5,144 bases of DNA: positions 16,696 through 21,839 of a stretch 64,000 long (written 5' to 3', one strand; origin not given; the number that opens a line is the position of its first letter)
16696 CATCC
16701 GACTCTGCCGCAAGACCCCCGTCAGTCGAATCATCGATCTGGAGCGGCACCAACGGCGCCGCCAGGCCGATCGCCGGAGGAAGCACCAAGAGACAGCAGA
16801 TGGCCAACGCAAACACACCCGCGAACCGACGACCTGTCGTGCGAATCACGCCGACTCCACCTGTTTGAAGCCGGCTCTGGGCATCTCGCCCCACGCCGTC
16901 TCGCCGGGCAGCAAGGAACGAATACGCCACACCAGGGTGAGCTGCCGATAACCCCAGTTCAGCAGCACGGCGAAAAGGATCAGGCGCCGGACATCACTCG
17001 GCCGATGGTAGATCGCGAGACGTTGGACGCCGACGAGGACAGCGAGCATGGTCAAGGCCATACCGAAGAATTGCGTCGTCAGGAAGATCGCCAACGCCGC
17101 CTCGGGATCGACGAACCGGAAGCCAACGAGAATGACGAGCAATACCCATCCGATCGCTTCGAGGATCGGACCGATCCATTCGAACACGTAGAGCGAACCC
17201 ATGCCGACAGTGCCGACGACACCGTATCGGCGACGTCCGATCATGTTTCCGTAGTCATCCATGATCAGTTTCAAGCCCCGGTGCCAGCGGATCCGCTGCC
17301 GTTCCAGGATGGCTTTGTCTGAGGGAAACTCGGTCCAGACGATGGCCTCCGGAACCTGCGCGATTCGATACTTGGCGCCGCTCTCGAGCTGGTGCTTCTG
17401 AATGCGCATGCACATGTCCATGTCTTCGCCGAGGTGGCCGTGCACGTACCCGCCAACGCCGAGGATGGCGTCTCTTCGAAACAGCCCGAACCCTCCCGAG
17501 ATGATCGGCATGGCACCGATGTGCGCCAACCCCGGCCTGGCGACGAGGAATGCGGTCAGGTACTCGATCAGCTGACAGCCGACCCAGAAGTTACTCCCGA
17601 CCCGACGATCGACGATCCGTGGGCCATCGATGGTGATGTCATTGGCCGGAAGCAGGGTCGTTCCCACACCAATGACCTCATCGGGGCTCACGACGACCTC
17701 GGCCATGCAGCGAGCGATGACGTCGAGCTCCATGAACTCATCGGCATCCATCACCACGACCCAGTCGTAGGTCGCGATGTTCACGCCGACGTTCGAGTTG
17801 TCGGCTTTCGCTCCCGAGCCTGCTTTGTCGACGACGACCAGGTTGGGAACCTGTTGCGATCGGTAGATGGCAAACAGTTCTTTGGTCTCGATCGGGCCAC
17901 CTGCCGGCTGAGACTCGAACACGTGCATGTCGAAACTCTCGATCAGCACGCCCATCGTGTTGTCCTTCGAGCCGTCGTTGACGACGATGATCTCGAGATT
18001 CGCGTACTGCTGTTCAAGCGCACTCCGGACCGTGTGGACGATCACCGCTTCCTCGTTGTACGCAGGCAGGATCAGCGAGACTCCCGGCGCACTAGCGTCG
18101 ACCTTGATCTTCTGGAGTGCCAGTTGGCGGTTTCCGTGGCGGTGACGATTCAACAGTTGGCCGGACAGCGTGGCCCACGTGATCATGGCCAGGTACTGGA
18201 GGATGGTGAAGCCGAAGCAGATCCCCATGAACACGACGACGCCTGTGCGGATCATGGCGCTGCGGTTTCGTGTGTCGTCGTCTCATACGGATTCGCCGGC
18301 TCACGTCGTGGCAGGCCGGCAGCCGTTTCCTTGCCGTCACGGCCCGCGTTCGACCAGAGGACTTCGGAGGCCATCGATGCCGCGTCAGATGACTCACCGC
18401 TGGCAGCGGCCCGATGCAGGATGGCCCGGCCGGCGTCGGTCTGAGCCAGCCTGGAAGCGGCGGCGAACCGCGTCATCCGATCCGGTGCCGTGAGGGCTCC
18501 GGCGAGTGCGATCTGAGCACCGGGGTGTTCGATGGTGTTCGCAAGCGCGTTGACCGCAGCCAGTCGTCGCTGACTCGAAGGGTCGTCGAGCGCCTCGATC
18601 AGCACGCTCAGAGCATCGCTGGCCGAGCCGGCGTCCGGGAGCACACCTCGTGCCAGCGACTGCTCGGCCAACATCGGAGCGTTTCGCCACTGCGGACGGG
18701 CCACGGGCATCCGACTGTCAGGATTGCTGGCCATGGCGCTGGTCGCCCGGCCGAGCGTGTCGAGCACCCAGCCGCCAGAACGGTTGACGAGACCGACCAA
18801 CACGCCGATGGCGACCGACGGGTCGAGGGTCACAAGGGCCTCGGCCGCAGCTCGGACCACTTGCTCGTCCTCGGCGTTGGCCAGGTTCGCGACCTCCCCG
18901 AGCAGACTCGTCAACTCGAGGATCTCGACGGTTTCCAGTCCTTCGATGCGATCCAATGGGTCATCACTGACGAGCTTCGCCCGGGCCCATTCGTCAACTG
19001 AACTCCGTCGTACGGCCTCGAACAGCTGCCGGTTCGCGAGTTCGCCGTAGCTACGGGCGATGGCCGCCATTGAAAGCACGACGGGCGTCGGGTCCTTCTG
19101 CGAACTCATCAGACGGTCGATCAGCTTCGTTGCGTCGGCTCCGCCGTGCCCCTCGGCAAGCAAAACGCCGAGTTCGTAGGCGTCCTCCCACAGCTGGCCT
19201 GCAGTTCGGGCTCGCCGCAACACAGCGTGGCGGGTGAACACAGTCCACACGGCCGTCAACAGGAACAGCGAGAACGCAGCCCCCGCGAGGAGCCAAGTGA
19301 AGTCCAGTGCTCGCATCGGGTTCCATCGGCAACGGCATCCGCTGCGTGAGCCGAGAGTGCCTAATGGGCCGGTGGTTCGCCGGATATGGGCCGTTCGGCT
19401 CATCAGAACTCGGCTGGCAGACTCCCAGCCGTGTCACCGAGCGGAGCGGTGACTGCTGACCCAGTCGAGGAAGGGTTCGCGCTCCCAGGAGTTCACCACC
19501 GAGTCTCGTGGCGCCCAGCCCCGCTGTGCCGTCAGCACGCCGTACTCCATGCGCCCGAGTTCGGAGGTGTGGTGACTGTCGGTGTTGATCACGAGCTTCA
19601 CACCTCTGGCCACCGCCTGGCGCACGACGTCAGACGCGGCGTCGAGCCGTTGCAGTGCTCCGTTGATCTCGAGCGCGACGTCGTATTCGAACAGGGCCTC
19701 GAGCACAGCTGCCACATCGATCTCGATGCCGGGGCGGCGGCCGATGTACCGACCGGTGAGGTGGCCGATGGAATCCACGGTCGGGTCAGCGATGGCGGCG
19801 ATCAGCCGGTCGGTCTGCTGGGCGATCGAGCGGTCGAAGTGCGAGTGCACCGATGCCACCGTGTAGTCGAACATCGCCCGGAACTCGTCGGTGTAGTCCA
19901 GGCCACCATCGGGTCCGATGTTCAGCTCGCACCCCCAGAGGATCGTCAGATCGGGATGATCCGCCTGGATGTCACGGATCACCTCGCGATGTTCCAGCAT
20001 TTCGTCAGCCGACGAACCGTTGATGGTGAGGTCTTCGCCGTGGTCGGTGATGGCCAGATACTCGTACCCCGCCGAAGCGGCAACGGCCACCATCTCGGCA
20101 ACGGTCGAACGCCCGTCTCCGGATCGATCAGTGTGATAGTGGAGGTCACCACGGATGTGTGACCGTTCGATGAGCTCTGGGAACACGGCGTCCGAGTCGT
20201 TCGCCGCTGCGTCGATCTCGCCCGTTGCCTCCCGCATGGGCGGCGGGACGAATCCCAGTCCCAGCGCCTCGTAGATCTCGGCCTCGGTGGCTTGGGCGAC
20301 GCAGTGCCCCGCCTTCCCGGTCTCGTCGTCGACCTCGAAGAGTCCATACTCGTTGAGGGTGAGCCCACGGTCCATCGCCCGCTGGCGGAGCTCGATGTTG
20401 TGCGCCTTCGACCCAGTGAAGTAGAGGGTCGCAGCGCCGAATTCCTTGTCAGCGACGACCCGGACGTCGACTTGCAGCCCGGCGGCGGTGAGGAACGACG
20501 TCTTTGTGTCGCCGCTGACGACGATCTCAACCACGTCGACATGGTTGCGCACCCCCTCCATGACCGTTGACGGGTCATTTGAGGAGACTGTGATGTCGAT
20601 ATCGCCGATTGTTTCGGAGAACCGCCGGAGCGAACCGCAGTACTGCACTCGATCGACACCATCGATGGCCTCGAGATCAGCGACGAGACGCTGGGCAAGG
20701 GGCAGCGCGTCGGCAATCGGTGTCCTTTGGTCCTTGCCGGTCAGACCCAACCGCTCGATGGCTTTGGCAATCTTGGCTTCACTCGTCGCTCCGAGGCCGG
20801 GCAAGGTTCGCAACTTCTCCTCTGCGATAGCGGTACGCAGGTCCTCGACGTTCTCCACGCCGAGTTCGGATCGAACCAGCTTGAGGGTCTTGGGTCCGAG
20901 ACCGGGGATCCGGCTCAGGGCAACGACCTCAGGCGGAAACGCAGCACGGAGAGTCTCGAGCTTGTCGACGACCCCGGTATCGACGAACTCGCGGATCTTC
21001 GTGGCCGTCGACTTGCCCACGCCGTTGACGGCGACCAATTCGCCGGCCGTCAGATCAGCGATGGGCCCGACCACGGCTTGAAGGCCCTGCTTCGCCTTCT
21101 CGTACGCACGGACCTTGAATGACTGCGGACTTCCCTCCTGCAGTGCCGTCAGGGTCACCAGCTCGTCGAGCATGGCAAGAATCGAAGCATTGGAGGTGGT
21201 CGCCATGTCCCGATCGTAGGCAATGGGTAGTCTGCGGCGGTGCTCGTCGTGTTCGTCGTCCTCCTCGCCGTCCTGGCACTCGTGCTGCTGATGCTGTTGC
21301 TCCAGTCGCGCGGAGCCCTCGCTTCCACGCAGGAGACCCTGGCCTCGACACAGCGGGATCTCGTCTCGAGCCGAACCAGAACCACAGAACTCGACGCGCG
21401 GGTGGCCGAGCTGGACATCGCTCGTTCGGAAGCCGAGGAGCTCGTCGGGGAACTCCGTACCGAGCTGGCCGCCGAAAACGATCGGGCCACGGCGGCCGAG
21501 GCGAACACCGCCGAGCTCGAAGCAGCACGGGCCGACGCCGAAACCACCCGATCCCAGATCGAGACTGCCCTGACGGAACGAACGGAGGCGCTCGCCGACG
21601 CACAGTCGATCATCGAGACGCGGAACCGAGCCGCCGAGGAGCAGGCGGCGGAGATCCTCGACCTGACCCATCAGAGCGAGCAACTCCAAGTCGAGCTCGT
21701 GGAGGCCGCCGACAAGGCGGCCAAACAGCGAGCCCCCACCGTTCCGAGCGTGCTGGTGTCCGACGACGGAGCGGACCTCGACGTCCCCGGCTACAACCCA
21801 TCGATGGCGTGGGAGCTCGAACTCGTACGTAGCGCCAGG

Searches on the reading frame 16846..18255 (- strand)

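Call 21: search_protein_families(library=pfam, proteins=[window:16846-18255:-])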
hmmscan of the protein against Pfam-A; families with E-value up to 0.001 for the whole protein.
window:16846-18255:- (469 aa): 6 families
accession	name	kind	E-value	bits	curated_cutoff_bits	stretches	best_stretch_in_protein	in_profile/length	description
PF13641.12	Glyco_tranf_2_3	-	9.3e-21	75.3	27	1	57-327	1-230/230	Glycosyltransferase like family 2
PF00535.33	Glycos_transf_2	-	2.7e-19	70.2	23.3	2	60-103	1-44/168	Glycosyl transferase family 2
PF13632.12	Glyco_trans_2_3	-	1.2e-13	51.8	27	1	165-401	1-185/198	Glycosyl transferase family group 2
PF13704.12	Glyco_tranf_2_4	-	2.5e-06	28.3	27.5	1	67-178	2-87/98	Glycosyl transferase family 2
PF10111.15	Glyco_tranf_2_2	-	4.5e-06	26.8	27.3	0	149-288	68-202/276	Glycosyltransferase like family 2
PF13506.12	Glyco_transf_21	-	2.1e-05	24.5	21.7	0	140-186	8-54/174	Glycosyl transferase family 21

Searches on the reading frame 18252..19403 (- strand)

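Call 21: search_protein_families(library=pfam, proteins=[window:18252-19403:-])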
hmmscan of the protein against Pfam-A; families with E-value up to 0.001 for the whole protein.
window:18252-19403:- (383 aa): 2 families
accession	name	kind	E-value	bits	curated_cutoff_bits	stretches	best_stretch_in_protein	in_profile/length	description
PF13646.12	HEAT_2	-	6.2e-09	36.5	27.7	1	266-328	2-66/88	HEAT repeats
PF02985.28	HEAT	-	2.3e-05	24.6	23.5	0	265-289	2-26/31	HEAT repeat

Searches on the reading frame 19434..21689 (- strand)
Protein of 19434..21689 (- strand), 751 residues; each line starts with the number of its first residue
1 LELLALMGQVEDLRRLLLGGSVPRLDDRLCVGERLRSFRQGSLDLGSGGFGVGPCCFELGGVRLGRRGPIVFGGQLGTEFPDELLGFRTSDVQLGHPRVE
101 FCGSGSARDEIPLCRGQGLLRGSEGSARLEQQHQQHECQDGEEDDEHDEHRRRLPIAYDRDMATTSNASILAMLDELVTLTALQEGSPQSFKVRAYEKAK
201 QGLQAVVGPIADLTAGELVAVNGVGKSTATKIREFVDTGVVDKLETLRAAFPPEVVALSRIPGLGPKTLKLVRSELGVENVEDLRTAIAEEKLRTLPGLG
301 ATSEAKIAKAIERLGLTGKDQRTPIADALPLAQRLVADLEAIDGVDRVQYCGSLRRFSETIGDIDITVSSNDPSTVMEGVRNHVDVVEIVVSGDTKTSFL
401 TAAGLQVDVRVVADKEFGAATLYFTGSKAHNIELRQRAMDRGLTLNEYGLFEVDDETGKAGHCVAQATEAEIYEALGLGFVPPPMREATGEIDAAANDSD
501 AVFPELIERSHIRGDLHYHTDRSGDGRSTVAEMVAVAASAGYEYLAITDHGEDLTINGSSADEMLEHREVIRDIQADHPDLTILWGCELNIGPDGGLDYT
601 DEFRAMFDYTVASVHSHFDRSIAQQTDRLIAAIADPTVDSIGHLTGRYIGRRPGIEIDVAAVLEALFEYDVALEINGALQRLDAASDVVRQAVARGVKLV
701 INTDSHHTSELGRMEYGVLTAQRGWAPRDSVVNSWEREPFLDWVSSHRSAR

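Call 21: search_protein_families(library=pfam, proteins=[window:19434-21689:-])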
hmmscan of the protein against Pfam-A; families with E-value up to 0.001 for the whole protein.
window:19434-21689:- (751 aa): 6 families
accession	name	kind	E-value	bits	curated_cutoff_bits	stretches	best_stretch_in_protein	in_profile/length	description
PF14791.11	DNA_pol_B_thumb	-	1.2e-21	76.7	25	1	420-487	1-63/63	DNA polymerase beta thumb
PF14716.13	HHH_8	-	5.3e-13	49.6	30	1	167-239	3-71/73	Helix-hairpin-helix domain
PF02811.25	PHP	-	1.7e-12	48.5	26.4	1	515-676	1-162/164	PHP domain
PF14520.12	HHH_5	-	2.7e-11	44.2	27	1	257-311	3-55/57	Helix-hairpin-helix domain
PF14792.12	DNA_pol_B_palm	-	1.9e-05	25.3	25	1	328-420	7-93/113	DNA polymerase beta palm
PF00633.29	HHH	-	3.8e-05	23.8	24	0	217-235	12-30/30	Helix-hairpin-helix motif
